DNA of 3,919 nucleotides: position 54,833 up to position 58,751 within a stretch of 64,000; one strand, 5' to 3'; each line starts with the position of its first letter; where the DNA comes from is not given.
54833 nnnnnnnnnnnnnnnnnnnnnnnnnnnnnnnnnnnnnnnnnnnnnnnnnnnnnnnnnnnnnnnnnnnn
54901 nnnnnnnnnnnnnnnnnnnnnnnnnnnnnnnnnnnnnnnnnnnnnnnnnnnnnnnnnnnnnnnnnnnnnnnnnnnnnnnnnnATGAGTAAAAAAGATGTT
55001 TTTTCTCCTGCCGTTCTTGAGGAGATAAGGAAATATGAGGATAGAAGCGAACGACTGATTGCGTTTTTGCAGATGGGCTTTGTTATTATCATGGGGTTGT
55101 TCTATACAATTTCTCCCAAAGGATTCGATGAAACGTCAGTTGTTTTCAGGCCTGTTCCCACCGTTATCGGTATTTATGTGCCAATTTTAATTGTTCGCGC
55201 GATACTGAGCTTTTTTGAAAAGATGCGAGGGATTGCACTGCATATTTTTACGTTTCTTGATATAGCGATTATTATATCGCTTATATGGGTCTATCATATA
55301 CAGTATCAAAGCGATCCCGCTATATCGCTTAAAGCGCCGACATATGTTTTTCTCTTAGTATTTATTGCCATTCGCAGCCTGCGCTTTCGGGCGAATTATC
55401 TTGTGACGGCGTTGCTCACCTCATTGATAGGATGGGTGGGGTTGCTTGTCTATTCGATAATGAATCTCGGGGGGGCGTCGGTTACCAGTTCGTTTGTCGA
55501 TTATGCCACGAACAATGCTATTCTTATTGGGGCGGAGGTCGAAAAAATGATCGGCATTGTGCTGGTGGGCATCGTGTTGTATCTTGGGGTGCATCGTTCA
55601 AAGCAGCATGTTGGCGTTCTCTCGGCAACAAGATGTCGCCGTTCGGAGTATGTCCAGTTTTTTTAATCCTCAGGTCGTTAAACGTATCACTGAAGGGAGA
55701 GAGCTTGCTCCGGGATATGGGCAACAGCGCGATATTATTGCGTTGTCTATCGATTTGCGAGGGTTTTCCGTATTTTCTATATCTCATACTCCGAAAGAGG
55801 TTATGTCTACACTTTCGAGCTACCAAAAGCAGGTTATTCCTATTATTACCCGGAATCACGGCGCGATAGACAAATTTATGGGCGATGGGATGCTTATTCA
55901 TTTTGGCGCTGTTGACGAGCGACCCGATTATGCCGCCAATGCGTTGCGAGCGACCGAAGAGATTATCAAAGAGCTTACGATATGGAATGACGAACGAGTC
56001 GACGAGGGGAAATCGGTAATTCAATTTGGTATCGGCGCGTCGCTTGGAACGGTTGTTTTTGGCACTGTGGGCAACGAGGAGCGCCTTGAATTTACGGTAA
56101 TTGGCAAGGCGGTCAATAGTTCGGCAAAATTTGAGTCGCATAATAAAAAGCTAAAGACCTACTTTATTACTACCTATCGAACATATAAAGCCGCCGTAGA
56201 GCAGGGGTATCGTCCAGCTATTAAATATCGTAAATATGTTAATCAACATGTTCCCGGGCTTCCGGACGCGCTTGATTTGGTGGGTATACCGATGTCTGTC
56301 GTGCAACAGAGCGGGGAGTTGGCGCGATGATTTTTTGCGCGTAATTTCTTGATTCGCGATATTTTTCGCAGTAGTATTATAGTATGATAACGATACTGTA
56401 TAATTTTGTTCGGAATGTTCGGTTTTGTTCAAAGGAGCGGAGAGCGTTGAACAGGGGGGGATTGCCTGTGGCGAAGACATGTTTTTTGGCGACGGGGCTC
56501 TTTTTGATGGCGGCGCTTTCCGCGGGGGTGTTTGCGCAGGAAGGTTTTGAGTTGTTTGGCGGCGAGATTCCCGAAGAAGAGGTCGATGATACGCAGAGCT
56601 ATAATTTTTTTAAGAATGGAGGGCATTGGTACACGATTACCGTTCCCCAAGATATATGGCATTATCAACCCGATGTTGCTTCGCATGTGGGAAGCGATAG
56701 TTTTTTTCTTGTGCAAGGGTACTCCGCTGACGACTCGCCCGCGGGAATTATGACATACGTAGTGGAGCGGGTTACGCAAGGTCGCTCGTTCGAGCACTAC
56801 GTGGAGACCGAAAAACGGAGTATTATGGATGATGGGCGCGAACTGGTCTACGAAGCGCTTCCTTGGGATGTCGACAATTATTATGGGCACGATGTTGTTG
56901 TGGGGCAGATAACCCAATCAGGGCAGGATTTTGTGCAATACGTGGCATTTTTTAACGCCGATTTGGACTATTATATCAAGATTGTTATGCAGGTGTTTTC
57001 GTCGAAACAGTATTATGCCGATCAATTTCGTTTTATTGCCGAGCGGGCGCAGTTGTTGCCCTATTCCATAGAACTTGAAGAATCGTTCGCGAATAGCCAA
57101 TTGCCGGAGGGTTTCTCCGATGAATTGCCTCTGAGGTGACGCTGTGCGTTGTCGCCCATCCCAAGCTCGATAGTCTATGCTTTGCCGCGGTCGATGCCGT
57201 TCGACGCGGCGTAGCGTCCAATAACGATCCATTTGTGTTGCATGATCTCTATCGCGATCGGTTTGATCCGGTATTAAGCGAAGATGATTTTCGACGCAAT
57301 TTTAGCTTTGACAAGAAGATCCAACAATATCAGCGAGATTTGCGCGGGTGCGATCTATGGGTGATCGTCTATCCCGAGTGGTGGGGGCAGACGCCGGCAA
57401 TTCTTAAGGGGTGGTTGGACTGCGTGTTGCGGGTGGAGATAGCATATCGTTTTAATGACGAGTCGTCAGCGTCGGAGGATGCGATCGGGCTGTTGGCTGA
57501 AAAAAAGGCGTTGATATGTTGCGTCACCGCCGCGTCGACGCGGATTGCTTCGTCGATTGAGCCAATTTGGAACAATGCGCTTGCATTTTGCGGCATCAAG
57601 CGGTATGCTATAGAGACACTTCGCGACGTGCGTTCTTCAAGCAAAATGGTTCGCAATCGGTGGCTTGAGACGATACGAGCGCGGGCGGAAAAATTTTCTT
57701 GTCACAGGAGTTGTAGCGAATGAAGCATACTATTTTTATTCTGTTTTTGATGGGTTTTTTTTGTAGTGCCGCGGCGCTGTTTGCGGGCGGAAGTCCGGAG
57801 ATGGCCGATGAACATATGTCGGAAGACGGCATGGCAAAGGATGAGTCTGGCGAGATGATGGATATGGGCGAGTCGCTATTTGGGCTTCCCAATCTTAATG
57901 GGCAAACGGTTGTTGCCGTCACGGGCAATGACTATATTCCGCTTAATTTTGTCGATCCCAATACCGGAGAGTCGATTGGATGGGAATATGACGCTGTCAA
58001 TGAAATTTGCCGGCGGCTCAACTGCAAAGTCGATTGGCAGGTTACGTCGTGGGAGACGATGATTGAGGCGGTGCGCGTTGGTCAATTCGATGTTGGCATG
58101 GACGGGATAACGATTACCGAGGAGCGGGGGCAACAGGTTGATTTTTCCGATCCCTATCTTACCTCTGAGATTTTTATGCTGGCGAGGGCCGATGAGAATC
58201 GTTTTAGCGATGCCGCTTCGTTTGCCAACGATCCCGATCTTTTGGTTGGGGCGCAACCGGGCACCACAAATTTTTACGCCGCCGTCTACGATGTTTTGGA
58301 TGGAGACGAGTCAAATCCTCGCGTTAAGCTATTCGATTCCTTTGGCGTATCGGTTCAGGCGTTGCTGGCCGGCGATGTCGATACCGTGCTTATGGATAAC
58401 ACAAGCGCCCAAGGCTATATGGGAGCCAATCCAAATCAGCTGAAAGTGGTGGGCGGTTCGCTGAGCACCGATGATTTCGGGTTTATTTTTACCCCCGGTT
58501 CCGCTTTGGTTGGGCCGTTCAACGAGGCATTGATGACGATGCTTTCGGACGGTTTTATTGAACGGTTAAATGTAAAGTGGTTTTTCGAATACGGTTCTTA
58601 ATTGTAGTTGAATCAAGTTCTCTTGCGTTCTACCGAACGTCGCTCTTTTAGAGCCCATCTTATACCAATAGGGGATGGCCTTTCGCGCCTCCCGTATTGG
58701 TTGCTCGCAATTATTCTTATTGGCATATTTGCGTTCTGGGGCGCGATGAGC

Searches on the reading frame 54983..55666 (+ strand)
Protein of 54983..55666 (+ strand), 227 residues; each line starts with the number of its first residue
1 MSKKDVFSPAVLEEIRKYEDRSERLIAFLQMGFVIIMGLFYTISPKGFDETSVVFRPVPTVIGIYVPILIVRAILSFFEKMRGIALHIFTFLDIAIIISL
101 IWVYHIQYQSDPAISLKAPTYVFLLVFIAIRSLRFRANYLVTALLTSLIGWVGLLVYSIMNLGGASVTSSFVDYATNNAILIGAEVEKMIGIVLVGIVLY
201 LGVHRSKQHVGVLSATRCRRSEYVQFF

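Call 4: search_protein_families(library=pfam, proteins=[window:54983-55663:+], max_evalue=0.1)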
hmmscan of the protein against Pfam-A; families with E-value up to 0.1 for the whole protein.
window:54983-55663:+ (227 aa): 0 families

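Call 8: find_encoding_contigs(protein=window:54983-55666:+, flank=10000, max_places=10)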
Protein window:54983-55666:+ (227 aa): no gene with exactly this product is on record in the collection.

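Call 26: list_cluster_members(proteins=[P0121, window:54983-55663:+, window:55608-56327:+, window:55650-56327:+, window:55557-56327:+, window:57720-58598:+, window:57136-57720:+, window:52468-54018:+])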
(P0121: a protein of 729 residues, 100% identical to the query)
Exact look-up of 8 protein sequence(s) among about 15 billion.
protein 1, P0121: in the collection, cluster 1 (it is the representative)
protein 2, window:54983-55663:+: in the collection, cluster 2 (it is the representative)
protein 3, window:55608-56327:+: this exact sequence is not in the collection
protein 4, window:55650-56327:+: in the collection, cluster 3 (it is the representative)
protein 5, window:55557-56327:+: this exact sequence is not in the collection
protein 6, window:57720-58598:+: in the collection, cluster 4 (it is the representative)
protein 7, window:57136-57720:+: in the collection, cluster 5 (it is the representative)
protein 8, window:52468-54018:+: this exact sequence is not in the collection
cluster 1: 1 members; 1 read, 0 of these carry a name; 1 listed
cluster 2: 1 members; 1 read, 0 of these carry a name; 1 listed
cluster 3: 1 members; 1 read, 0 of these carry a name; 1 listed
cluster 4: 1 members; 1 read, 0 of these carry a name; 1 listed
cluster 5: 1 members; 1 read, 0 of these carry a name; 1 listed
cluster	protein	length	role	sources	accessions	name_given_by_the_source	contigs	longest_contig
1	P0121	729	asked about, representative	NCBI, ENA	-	-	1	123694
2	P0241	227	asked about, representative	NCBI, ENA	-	-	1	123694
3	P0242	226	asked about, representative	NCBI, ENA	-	-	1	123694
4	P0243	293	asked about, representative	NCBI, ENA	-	-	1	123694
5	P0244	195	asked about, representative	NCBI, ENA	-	-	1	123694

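Call 52: search_protein_representatives(protein=window:54983-55603:+)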
Query: 207 residues. Proteins with E-value up to 0.001 (for the whole library): 463; up to 1e-10: 289; up to 1e-30: 27. The best 150 are listed.
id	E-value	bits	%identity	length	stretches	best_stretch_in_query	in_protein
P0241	3.0e-124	428.8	100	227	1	1-207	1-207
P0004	7.7e-44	166.5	39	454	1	9-207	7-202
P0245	2.6e-40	155.0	42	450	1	7-207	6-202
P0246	3.3e-38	148.2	42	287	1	8-206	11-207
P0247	5.7e-38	147.4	38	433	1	1-206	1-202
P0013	9.4e-37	143.4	41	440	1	3-206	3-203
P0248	3.3e-35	138.4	39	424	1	11-206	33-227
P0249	1.7e-34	136.1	41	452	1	10-206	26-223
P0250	1.7e-34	136.0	38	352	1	14-187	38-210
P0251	2.0e-34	135.8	34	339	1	13-206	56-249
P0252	1.3e-33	133.1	37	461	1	7-205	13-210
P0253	2.2e-33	132.4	37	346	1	11-202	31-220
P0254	2.9e-33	132.0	37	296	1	15-203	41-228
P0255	3.0e-33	132.0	37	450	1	11-207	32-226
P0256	3.2e-33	131.9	34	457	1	10-206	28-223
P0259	1.6e-32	129.6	37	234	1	8-204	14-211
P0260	1.7e-32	129.5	35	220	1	11-206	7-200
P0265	5.3e-31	124.6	36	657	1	12-206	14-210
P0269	1.1e-30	123.6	33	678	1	15-206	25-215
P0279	2.0e-29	119.5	36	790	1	13-205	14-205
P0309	2.7e-26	109.3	34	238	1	14-207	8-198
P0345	2.7e-23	99.5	32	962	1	13-203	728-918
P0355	1.9e-22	96.7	34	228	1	6-205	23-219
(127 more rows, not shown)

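Call 53: search_protein_families(library=pfam, proteins=[P0260, P0259, P0309, P0355, P0246, P0251, P0265, P0269, P0279, P0345], max_evalue=0.001)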
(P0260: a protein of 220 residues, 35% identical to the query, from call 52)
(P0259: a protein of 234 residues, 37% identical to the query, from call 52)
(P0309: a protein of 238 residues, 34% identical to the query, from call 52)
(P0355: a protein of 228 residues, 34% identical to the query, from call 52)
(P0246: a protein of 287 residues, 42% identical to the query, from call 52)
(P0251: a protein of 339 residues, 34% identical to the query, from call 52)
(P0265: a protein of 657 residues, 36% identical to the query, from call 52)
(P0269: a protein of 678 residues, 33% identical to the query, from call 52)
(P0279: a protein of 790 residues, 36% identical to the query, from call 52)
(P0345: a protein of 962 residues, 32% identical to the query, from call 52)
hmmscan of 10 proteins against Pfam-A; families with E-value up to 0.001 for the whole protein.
P0260 (220 aa): 0 families

P0259 (234 aa): 0 families

P0309 (238 aa): 0 families

P0355 (228 aa): 0 families

P0246 (287 aa): 0 families

P0251 (339 aa): 0 families

P0265 (657 aa): 2 families
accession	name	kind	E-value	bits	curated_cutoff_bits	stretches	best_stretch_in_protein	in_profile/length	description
PF00563.25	EAL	-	7.3e-71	238.7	31.3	1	407-646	4-236/236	EAL domain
PF00990.26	GGDEF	-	7e-11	42.6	23.8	1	235-374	1-150/161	Diguanylate cyclase, GGDEF domain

P0269 (678 aa): 3 families
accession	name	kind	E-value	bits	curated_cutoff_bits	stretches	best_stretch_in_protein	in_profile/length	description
PF00563.25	EAL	-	5.7e-65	219.4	31.3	1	435-666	3-236/236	EAL domain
PF00990.26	GGDEF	-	1.1e-29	103.8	23.8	1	261-413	1-160/161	Diguanylate cyclase, GGDEF domain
PF22335.1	Cas10-Cmr2_palm2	-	6.3e-05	23.5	27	1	338-413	57-130/133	Cas10/Cmr2, second palm domain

P0279 (790 aa): 5 families
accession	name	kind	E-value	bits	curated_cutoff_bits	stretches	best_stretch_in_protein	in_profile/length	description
PF00563.25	EAL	-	6e-70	235.7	31.3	1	538-775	2-236/236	EAL domain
PF00990.26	GGDEF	-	5.4e-46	156.7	23.8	1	360-517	1-160/161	Diguanylate cyclase, GGDEF domain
PF08447.18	PAS_3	-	4.1e-15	56.2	25.6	1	256-342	3-88/89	PAS fold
PF13426.13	PAS_9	-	7.7e-06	26.6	27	1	256-348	15-103/103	PAS domain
PF00989.32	PAS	-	8.1e-05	23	22.6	1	232-346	1-113/113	PAS fold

P0345 (962 aa): 3 families
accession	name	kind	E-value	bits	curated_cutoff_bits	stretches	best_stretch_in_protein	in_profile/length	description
PF20703.3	nSTAND1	-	6.6e-89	299.6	27.1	1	208-637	1-376/379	Novel STAND NTPase 1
PF13191.12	AAA_16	-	2.4e-08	35.1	32.6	1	223-401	2-166/167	AAA ATPase domain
PF13401.12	AAA_22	-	5.9e-06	27.1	27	1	244-405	4-121/130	AAA domain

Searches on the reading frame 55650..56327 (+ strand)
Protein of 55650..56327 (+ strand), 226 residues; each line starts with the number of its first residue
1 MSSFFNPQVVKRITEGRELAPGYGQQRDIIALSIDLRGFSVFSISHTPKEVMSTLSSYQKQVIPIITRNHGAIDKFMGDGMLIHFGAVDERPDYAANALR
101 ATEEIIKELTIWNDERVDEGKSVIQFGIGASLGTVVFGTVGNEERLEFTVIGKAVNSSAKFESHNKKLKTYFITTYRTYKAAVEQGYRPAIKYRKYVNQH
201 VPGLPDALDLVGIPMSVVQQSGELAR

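Call 4: search_protein_families(library=pfam, proteins=[window:55650-56327:+], max_evalue=0.1)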
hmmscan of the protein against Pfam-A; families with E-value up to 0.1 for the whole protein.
window:55650-56327:+ (226 aa): 1 family
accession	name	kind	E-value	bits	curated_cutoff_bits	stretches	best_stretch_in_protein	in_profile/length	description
PF00211.25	Guanylate_cyc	-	1.9e-09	37.8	21.9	1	32-170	12-145/183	Adenylate and Guanylate cyclase catalytic domain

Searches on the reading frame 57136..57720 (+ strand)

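Call 22: search_protein_families(library=ncbifam, proteins=[window:57136-57720:+], max_evalue=0.00001)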
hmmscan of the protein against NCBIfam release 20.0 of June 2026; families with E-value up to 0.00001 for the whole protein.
window:57136-57720:+ (195 aa): 2 families
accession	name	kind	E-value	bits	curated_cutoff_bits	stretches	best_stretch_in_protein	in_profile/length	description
NF007280.0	PRK09739.1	equivalog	1.5e-20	73.7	162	1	3-166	7-171/199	NAD(P)H oxidoreductase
NF002044.1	PRK00871.1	equivalog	6.6e-08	32.1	210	1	54-111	37-88/170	glutathione-regulated potassium-efflux system oxidoreductase KefF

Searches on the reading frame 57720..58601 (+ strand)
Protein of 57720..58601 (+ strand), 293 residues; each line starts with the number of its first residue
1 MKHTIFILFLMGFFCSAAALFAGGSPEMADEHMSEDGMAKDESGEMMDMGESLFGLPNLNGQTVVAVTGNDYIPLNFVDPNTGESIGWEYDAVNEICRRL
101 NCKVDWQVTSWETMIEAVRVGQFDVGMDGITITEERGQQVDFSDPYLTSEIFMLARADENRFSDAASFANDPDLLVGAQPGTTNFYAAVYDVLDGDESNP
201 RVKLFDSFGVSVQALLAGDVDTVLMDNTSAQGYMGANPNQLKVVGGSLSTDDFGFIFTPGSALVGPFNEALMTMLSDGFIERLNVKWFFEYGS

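Call 18: find_encoding_contigs(protein=window:57720-58601:+, flank=10000, max_places=10)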
Protein window:57720-58601:+ (293 aa): no gene with exactly this product is on record in the collection.

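Call 22: search_protein_families(library=ncbifam, proteins=[window:57720-58598:+], max_evalue=0.00001)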
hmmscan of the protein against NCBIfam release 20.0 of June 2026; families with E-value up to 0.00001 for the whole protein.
window:57720-58598:+ (293 aa): 11 families
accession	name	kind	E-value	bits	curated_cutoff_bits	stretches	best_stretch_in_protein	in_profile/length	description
TIGR01096.1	3A0103s03R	subfamily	8.5e-28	97.5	256.35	1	62-288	24-250/250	lysine/arginine/ornithine ABC transporter substrate-binding protein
NF007029.0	PRK09495.1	equivalog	3.9e-23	82.5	303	1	63-288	26-243/248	glutamine ABC transporter substrate-binding protein GlnH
NF008426.0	PRK11260.1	equivalog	5.2e-23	81.6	312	1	61-288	41-260/266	cystine ABC transporter substrate-binding protein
NF052427.1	StpK7MSMEG_1200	equivalog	2.9e-17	62.4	900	1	60-291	361-588/601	serine/threonine protein kinase StpK7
NF041765.1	ArtJ_Ecoli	equivalog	2.7e-15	56.6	510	1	70-289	29-242/243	arginine ABC transporter substrate-binding protein ArtJ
NF041764.1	ArtI_Ecoli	equivalog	1.6e-14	53.9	522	1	60-288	19-241/243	arginine ABC transporter substrate-binding protein ArtI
NF011583.0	PRK15007.1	subfamily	1.5e-13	50.7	358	1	58-288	17-241/243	arginine ABC transporter substrate-binding protein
TIGR02995.1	ectoine_ehuB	equivalog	1.5e-12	47.4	190.9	1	57-185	27-156/275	ectoine/hydroxyectoine ABC transporter substrate-binding protein EhuB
NF011586.0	PRK15010.1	equivalog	2.5e-10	40.4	440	1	62-155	26-118/260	lysine/arginine/ornithine ABC transporter substrate-binding protein ArgT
NF011965.0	PRK15437.1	equivalog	3.8e-08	33.2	459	1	67-150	31-113/260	histidine ABC transporter substrate-binding protein HisJ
NF008112.0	PRK10859.1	equivalog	9.6e-06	24.3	354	0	74-169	53-148/483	membrane-bound lytic murein transglycosylase MltF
